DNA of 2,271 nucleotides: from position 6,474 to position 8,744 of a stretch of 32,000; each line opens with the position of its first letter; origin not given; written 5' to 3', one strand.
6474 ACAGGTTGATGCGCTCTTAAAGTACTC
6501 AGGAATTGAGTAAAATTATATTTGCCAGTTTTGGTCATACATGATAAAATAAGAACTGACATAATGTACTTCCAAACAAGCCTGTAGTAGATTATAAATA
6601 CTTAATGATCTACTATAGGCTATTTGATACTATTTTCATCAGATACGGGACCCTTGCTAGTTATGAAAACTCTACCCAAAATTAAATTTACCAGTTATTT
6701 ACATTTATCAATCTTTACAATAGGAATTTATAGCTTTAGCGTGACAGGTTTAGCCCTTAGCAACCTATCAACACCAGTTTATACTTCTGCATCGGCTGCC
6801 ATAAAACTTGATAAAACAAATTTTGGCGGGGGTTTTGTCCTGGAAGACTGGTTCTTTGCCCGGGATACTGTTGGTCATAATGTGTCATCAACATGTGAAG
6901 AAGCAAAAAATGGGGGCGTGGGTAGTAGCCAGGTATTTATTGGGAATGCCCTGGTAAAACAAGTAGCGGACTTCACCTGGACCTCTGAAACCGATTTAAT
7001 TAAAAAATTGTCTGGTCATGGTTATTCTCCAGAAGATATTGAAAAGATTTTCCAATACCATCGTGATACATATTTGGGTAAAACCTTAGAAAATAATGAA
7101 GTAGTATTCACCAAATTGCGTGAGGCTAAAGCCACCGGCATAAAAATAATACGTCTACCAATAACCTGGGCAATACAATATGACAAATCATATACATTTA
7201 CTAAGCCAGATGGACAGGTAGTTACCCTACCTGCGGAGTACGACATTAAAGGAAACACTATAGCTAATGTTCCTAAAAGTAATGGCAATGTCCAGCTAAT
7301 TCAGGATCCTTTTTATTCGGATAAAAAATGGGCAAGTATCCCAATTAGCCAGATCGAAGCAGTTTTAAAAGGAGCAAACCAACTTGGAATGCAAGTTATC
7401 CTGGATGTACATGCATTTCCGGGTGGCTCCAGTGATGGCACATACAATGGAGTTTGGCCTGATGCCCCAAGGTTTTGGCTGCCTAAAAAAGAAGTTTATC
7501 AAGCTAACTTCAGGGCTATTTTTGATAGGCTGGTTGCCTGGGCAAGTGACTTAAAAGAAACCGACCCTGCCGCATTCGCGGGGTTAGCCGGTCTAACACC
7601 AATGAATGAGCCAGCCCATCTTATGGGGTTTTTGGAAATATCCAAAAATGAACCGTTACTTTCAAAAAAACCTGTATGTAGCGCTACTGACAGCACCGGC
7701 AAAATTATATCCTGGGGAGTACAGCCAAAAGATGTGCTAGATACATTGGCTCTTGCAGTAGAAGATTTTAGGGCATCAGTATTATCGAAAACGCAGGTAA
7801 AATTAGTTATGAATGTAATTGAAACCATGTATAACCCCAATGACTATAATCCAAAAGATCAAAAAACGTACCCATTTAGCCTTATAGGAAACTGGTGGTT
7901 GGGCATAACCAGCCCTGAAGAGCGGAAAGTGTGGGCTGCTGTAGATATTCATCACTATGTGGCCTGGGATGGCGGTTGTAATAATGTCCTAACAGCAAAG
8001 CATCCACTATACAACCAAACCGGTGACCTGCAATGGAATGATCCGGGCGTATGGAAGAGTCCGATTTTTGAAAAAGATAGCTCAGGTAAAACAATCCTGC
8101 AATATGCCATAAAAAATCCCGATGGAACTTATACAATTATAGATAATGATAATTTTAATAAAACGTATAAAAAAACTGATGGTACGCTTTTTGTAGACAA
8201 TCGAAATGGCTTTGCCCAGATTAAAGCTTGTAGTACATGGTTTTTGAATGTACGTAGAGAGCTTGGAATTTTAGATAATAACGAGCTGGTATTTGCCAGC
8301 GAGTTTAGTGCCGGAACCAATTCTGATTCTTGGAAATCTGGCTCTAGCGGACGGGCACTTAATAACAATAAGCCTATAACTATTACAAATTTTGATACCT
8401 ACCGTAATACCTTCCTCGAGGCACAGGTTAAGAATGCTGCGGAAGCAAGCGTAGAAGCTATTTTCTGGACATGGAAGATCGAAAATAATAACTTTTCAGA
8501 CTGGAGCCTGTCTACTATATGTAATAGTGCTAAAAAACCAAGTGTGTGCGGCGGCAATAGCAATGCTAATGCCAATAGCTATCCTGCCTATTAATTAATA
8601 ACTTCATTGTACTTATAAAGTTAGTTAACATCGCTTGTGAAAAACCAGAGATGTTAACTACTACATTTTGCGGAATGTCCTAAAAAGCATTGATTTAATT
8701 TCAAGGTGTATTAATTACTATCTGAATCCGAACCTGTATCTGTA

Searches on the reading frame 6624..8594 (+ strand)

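Call 9: search_protein_families(library=pfam, max_evalue=1, proteins=[window:6624-8594:+])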
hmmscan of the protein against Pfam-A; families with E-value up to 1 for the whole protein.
window:6624-8594:+ (656 aa): 1 family
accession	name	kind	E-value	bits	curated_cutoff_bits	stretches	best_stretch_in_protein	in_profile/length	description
PF00150.24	Cellulase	-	0.00011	22.3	23.5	1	166-265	28-85/272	Cellulase (glycosyl hydrolase family 5)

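Call 10: search_protein_families(library=ncbifam, max_evalue=1, proteins=[window:6624-8594:+])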
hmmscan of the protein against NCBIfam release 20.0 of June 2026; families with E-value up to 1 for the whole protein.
window:6624-8594:+ (656 aa): 0 families
